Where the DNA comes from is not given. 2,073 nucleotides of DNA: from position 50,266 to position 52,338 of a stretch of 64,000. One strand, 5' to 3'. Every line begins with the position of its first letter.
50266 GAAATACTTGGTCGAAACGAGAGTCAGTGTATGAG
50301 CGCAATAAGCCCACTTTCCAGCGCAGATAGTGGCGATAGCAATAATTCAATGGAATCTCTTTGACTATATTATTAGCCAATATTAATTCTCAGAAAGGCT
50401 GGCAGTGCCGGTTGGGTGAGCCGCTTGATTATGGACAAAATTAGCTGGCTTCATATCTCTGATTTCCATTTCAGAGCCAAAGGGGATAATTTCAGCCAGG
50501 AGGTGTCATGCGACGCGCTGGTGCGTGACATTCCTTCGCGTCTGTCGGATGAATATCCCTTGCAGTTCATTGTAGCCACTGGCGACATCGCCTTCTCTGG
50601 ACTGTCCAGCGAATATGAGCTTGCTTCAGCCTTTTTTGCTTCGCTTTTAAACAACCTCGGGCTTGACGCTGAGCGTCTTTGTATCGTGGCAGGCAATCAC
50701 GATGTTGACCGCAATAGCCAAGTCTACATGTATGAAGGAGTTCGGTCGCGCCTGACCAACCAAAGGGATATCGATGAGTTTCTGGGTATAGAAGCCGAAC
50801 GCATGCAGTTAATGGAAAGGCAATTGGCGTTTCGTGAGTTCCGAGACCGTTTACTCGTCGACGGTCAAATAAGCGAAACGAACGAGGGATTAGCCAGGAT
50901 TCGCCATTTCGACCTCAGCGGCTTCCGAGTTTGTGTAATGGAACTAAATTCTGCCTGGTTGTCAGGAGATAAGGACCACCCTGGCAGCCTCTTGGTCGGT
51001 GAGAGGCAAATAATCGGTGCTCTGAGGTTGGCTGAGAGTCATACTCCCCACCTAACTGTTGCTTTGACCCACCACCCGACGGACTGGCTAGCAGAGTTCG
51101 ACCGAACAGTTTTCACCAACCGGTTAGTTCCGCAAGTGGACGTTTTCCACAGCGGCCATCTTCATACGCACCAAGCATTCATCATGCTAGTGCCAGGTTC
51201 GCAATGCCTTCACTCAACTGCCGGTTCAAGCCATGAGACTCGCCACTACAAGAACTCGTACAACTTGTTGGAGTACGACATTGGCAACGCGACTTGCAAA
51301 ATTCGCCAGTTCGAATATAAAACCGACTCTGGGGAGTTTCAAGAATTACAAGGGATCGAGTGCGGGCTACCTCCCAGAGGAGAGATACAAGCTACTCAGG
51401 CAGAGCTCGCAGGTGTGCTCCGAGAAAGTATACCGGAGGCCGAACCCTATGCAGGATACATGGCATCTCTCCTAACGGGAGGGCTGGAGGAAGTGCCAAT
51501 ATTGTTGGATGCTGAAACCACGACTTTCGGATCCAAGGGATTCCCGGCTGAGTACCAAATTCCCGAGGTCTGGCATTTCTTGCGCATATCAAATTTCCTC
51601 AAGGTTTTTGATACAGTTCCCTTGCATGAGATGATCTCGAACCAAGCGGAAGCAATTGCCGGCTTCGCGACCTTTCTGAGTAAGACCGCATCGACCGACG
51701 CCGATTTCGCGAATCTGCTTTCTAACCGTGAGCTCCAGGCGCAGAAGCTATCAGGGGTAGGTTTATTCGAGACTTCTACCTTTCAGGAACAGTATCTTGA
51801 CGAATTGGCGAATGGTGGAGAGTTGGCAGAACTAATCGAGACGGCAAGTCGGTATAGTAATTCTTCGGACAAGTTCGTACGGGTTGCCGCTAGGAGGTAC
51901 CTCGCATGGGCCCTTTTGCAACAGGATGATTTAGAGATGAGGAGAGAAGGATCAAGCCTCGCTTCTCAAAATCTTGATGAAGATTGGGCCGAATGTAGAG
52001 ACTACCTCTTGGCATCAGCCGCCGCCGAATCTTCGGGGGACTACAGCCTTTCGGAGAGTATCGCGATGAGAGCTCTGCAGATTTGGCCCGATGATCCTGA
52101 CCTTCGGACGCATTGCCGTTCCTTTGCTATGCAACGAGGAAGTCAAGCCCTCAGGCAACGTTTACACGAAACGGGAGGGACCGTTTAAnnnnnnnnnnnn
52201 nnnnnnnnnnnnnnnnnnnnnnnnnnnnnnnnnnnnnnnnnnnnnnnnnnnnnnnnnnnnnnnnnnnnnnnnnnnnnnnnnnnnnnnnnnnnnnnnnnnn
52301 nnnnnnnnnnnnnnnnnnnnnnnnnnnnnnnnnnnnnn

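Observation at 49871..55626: Best candidate for an undescribed defence system: metallophosphoesterase-helical protein + Hsp90/MORC-like GHKL ATPase + small membrane proteins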

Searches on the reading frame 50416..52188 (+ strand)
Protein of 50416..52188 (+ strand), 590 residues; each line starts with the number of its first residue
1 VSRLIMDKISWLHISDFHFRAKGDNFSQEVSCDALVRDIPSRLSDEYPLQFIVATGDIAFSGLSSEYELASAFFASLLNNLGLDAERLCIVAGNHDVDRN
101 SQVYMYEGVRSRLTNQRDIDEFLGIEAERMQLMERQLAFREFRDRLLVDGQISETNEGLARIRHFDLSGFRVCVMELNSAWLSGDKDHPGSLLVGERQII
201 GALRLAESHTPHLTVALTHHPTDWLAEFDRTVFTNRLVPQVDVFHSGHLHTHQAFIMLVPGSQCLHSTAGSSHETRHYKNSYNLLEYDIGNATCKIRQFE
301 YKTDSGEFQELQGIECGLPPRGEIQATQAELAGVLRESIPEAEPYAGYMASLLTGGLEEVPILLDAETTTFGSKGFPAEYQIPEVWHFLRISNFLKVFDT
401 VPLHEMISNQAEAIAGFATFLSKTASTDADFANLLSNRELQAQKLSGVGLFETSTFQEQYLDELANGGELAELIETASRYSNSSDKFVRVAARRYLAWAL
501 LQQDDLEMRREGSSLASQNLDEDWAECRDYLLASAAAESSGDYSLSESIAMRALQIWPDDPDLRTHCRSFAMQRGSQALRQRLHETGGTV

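Call 3: search_protein_families(library=pfam, proteins=[window:50416-52188:+], max_evalue=0.1)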
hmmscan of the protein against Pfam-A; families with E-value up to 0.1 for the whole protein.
window:50416-52188:+ (590 aa): 2 families
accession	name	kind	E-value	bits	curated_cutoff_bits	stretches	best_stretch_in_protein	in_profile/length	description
PF00149.33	Metallophos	-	3.8e-06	27.9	21.5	1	12-251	4-190/191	Calcineurin-like phosphoesterase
PF12850.12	Metallophos_2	-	0.00079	19.9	27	0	12-131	4-78/154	Calcineurin-like phosphoesterase superfamily domain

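Call 4: search_protein_families(library=padloc, proteins=[window:50416-52188:+], max_evalue=0.1)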
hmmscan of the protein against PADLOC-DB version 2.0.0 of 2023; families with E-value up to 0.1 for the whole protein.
window:50416-52188:+ (590 aa): 2 families
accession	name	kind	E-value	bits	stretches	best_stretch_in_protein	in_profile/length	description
PDLC05051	PDC-S60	-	4.2e-37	125.8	1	12-337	4-327/1027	-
PDLC00736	Effector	-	4.6e-25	86.5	1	9-305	3-286/561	Endonuclease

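Call 5: search_protein_families(library=ncbifam, proteins=[window:50416-52188:+], max_evalue=0.1)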
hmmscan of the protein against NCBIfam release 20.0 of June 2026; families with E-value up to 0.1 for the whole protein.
window:50416-52188:+ (590 aa): 3 families
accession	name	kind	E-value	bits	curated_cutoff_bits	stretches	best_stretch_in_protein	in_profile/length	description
NF053861.1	DS8_antiphage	equivalog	9.1e-43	146.1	790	1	13-305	1-285/994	anti-phage protein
NF053862.1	DS9_1_antiphage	equivalog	1.7e-19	70.1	420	1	9-220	194-397/486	anti-phage phosphoesterase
TIGR00619.1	sbcd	subfamily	0.0025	17.7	77.65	1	12-97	4-87/252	exonuclease subunit SbcD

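Call 37: find_homologous_proteins(query=window:50416-52188:+)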
Query window:50416-52188:+ (590 aa): 140 proteins with E <= 0.001 among 8000 candidates; the best 120 are listed.
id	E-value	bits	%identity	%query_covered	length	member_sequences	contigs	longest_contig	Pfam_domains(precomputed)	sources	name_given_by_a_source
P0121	0.0e+0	1327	100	99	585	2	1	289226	PF00149.34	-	-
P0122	0.0e+0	1133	85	99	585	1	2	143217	PF00149.34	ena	-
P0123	0.0e+0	1060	80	99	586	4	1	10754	PF00149.34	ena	-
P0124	0.0e+0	1042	79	99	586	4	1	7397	PF00149.34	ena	-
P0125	0.0e+0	1036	77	99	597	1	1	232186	PF00149.34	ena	-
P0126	0.0e+0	1018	78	99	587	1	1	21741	PF00149.34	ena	-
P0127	0.0e+0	1013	76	99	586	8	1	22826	PF00149.34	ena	-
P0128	4.4e-298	1008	75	99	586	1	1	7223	PF00149.34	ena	-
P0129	7.2e-296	1000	75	99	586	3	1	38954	PF00149.34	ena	-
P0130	8.4e-288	974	75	99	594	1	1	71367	PF00149.34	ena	-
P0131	8.0e-286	967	74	99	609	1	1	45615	PF00149.34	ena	-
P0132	1.9e-285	966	74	99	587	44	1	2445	PF00149.34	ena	-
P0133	4.9e-284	961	74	99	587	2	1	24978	PF00149.34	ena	-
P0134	5.8e-284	961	74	99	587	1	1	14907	PF00149.34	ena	-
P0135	1.0e-283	960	74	99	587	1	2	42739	PF00149.34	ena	-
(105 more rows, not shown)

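Call 40: search_solved_structures(query=A3, max_evalue=0.01)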
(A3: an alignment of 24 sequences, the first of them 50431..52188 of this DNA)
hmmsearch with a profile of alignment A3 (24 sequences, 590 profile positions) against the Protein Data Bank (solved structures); distinct sequences matched with E-value up to 0.01: 33.
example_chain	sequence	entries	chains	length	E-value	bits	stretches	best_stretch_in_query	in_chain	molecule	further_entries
9qhb_A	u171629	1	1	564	1.1e-11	47.7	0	506-564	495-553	Engineered tetratricopeptide repeat protein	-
8bu0_A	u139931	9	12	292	6.1e-09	38.6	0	506-564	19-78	Consensus tetratricopeptide repeat protein | Crystal structure of an 8-repeat consensus TPR superhelix with Zinc. | Monomer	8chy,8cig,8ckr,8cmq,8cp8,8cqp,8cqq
2dxl_A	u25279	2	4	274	1.3e-08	37.6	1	9-91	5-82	Phosphohydrolase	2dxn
2zo9_B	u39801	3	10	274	1.3e-08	37.6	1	9-91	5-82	Phosphohydrolase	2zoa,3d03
9qhc_A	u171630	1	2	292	2.8e-06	29.8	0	506-564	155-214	Engineered tetratricopeptide repeat protein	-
2hyp_A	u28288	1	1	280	4.6e-05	25.8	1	8-94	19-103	Hypothetical protein RV0805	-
2hy1_A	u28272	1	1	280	8.2e-05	25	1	8-94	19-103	Rv0805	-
3ib7_A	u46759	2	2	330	0.00012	24.4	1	8-94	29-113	Icc protein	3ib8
1iyg_A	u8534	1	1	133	0.00013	24.3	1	458-569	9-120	Hypothetical protein (2010003O14)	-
2xmo_A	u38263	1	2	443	0.00023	23.5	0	40-93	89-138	LMO2642 PROTEIN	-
1w3b_A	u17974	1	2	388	0.00026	23.3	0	474-559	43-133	UDP-N-ACETYLGLUCOSAMINE--PEPTIDE N-ACETYLGLUCOSAMINYLTRANSFERASE 110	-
6eou_A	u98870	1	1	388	0.00027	23.3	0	474-559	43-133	UDP-N-acetylglucosamine--peptide N-acetylglucosaminyltransferase 110 kDa subunit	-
9ges_A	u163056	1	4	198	0.00039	22.7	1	331-448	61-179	E3 ubiquitin-protein ligase CCNB1IP1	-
9avb_A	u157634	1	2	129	0.00064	22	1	460-570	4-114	Mitochondrial fission 1 protein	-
7ya9_A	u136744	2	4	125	0.00069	21.9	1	459-569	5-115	Mitochondrial fission 1 protein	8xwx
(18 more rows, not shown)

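Call 52: predict_structure(alignment_id=A3)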
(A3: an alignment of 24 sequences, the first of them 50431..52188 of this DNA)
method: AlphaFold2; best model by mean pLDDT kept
length: 585 residues; sequences in the alignment: 24
mean_pLDDT: 89.4   pTM: 0.73
mean pLDDT of the five models: 89.4, 89.3, 88.4, 87.6, 87.2
residues with pLDDT >= 90: 377; 70-90: 180; 50-70: 17; < 50: 11
segments of 3 or more residues with pLDDT < 50: 269-272, 445-448, 583-585
pLDDT, mean of each block of 10 residues (from residue 1): 94 81 80 94 96 91 93 94 93 89 89 90 89 93 84 93 94 85 81 94 96 92 90 94 85 88 73 78 96 90 91 91 93 94 95 92 88 90 95 92 95 97 94 90 57 87 91 91 92 93 93 92 93 90 92 87 88 85 50
secondary structure, 60 per line:
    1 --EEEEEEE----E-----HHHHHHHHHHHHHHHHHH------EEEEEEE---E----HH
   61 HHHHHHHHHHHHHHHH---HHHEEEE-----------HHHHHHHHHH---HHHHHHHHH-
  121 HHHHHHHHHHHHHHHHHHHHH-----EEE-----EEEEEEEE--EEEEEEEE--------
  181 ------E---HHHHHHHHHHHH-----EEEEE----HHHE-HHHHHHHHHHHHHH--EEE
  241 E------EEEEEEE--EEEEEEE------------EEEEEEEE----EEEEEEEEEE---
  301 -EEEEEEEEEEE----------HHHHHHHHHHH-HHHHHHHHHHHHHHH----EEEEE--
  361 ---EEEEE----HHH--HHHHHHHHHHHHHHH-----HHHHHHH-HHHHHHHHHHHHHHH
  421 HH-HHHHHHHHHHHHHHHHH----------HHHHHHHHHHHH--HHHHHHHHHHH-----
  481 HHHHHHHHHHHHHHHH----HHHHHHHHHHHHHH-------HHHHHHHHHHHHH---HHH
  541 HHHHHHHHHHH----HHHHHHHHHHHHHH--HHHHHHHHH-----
elements in order: E3-9 H20-37 E44-50 H59-76 E83-86 H98-107 H111-119 H121-141 E147-149 E155-162 E165-172 H191-202 E208-212 H222-235 E238-241 E248-254 E257-263 E276-283 E288-297 E302-312 H323-333 H335-349 E354-358 E364-368 H378-392 H398-404 H406-422 H424-440 H451-462 H465-475 H481-496 H501-514 H522-534 H538-551 H556-569 H572-580

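Call 55: fold_search(model_id=the predicted structure, library=pdb)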
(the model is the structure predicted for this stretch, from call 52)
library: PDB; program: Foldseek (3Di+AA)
matches with E <= 10: 1351; with E <= 0.001: 49
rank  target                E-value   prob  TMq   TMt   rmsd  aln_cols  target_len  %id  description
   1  9a6c_B                6.4e-19  1.00  0.46  0.55  17.5       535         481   16  Integrative model of YYDD-YYDB by crosslinking MS and deep learning (released 2024-09-18)
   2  2xmo_A                4.7e-09  1.00  0.33  0.45  20.0       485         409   13  The crystal structure of Lmo2642 (released 2011-02-23)
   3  2xmo_B                1.2e-08  1.00  0.34  0.47   6.7       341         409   14  The crystal structure of Lmo2642 (released 2011-02-23)
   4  1oie                  1.5e-08  1.00  0.27  0.30  11.1       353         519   13  5'-Nucleotidase (E. coli) with an Engineered Disulfide Bridge (S228C, P513C) (released 2004-08-05)
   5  2hyo                  2.6e-08  1.00  0.29  0.67   4.8       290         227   19  Crystal structure of Rv0805 N97A mutant (released 2006-12-26)
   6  2hy1                  4.2e-08  1.00  0.28  0.66   4.9       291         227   19  Crystal structure of Rv0805 (released 2006-12-26)
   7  2hyp                  5.6e-08  1.00  0.29  0.69   4.5       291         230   20  Crystal structure of Rv0805 D66A mutant (released 2006-12-26)
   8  3ib7                  5.6e-08  1.00  0.30  0.56  13.0       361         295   17  Crystal structure of full length Rv0805 (released 2009-09-29)
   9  2ush_B                1.1e-07  1.00  0.27  0.30  19.0       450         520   10  5'-NUCLEOTIDASE FROM E. COLI (released 1999-06-15)
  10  1oi8_A                1.2e-07  1.00  0.27  0.30  20.2       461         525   11  5'-Nucleotidase (E. coli) with an Engineered Disulfide Bridge (P90C, L424C) (released 2004-06-10)
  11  6xs7_A                4.6e-06  1.00  0.22  0.60   6.9       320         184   13  Crystal structure of human Vps29 complexed with RaPID-derived cyclic peptide RT-D2 (released 2021-07-14)
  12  8ese_Z                9.6e-06  1.00  0.21  0.58   8.0       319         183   13  Crystal structure of human Vps29 bound to a peptide from Vps35L (released 2023-05-24)
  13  1w24                  1.1e-05  1.00  0.22  0.60   6.8       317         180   15  Crystal Structure Of human Vps29 (released 2005-03-23)
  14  7zr1_A                3.3e-05  1.00  0.29  0.32  30.4       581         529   13  Chaetomium thermophilum Mre11-Rad50-Nbs1 complex bound to ATPyS (composite structure) (released 2023-01-11)
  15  5xcj_A                3.4e-05  1.00  0.23  0.62   6.4       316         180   13  Crystal structure of Vps29 single mutant (D62A) from Entamoeba histolytica (released 2017-10-18)
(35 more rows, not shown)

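Call 83: search_dna_similar(query=window:50431-52188:+, collection=plasmids, mode=protein, max_evalue=1e-8, max_rows=25)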
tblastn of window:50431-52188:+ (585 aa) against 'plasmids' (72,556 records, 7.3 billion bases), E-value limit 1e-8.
Records with a match: 34; places in all: 35; records where one place covers at least 80% of the query: 0.
Best place of each record, by identity: <60% 34.
By first word of the organism name: Bacillus 6; Agrobacterium 5; Aeromonas 4; Rhizobium 4; Klebsiella 4; Pantoea 2; Sphingomonas 1; Paracoccus 1; Paraburkholderia 1; Paenisporosarcina 1; and 5 more.
By predicted mobility (MOB-suite, as given by PLSDB): conjugative 19; non-mobilizable 10; mobilizable 5.
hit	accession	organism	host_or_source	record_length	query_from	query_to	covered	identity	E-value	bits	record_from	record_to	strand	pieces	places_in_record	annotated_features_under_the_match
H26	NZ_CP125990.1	Bacillus cereus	cell culture,soil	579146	3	388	66%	24.7%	1e-13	82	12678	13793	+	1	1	metallophosphoesterase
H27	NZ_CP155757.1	Sphingomonas parapaucimobilis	Chinese cabbage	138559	1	380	65%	24.7%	1e-12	79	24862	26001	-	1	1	metallophosphoesterase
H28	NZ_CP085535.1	Aeromonas salmonicida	Brook charr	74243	7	357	60%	26.0%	3e-10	71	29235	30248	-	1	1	metallophosphoesterase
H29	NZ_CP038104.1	Aeromonas salmonicida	Salvelinus fontinalis,whole organism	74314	7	357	60%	26.0%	3e-10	71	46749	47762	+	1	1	metallophosphoesterase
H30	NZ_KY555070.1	Aeromonas salmonicida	-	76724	7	357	60%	26.0%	3e-10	71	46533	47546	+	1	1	metallophosphoesterase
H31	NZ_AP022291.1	Aeromonas veronii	-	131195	7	357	60%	26.0%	3e-10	71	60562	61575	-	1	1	metallophosphoesterase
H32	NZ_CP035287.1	Paracoccus versutus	whole organism,soil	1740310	4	340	58%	26.7%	3e-10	71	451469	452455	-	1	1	none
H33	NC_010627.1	Paraburkholderia phymatum STM815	-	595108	1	305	52%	29.3%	4e-16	90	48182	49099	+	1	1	metallophosphoesterase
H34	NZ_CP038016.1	Paenisporosarcina antarctica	Antarctica: Sea off King George Island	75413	3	339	58%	25.6%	4e-15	87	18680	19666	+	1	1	metallophosphoesterase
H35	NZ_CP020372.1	Candidatus Thiodictyon syntrophicum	meromictic lake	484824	2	281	48%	29.3%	1e-18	98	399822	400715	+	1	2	SUMF1/EgtB/PvdO family nonheme iron enzyme | hypothetical protein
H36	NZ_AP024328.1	Caballeronia sp. NK8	-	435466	1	305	52%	26.9%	4e-13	81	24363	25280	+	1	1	metallophosphoesterase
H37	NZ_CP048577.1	Agrobacterium tumefaciens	-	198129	6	283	48%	28.7%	3e-14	84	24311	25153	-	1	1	metallophosphoesterase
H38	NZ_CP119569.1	Pararhizobium qamdonense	cell culture,soil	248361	6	288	48%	27.7%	2e-15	88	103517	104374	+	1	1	metallophosphoesterase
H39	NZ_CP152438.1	Bacillus sp. BR3(2024)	-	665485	2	302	51%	25.7%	1e-20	104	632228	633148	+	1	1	metallophosphoesterase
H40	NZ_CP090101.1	Rhizobium leguminosarum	Trifolium pratense,Cell culture,Plant ...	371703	5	304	51%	25.5%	1e-12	79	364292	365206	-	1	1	metallophosphoesterase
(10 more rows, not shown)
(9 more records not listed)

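Call 84: get_annotated_region(hit=H26, flank=5000)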
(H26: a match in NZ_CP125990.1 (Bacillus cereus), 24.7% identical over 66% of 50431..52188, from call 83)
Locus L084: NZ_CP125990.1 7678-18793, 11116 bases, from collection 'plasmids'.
description: Bacillus cereus strain FFI_gr_46 plasmid FFI_gr46p, complete sequence
organism: Bacillus cereus (NCBI taxid 1396)
taxonomy: Bacteria; Bacillota; Bacilli; Bacillales; Bacillaceae; Bacillus; Bacillus cereus
host: -; source: cell culture,soil; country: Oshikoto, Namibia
typing (MOB-suite, as given by PLSDB): non-mobilizable; replicon rep_cluster_125,rep_cluster_1698,rep_cluster_1751; mating-pair formation MPF_T
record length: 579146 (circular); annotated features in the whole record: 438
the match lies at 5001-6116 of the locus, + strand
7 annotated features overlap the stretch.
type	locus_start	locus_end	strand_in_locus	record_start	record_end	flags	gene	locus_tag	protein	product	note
CDS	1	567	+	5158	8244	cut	-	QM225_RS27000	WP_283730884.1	UvrD-helicase domain-containing protein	-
CDS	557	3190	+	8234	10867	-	-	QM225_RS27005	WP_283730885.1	hypothetical protein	-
CDS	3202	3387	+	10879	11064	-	-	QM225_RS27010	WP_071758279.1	hypothetical protein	-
CDS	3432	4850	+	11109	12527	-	-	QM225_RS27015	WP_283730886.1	UvrD-helicase domain-containing protein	-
CDS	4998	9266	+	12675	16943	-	-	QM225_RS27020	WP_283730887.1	metallophosphoesterase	-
CDS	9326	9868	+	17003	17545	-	-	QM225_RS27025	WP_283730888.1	hypothetical protein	-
CDS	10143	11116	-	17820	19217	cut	-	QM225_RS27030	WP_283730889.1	RNA-binding domain-containing protein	-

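Call 85: get_annotated_region(hit=H28, flank=5000)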
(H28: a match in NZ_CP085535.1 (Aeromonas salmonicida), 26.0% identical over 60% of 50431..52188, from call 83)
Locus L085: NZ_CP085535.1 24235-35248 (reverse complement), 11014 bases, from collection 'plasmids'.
description: Aeromonas salmonicida subsp. salmonicida strain 890054 plasmid pAsa9-like, complete sequence
organism: Aeromonas salmonicida (NCBI taxid 29491)
taxonomy: Bacteria; Pseudomonadota; Gammaproteobacteria; Aeromonadales; Aeromonadaceae; Aeromonas; Aeromonas salmonicida
host: -; source: Brook charr; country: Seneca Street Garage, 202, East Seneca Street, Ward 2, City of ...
typing (MOB-suite, as given by PLSDB): conjugative; replicon rep_cluster_1169; relaxase MOBF; mating-pair formation MPF_F
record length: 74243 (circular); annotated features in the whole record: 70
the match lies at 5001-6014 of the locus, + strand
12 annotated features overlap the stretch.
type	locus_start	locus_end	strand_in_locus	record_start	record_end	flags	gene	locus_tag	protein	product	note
CDS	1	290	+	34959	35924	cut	-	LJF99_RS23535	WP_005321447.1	nucleotidyl transferase AbiEii/AbiGii toxin family protein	-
CDS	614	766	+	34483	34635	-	-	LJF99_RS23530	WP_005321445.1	Hok/Gef family protein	-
CDS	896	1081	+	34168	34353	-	-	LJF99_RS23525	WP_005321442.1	hypothetical protein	-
CDS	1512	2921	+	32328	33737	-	-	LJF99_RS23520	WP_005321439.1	DUF3696 domain-containing protein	-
CDS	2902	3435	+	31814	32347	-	-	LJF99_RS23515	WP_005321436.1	hypothetical protein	-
CDS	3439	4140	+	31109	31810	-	-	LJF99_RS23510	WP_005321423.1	RNA ligase family protein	-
CDS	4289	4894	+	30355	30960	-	-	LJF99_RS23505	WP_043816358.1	recombinase family protein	GO:0006310 - DNA recombination [Evidence IEA]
CDS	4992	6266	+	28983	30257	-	-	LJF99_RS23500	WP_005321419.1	metallophosphoesterase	-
CDS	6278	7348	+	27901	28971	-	-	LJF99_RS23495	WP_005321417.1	GTPase-associated system all-helical protein GASH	-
CDS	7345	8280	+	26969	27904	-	-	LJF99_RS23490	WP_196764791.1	hypothetical protein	-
CDS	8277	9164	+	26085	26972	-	-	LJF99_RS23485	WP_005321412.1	hypothetical protein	-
CDS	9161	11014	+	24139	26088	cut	-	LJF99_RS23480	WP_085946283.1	hypothetical protein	-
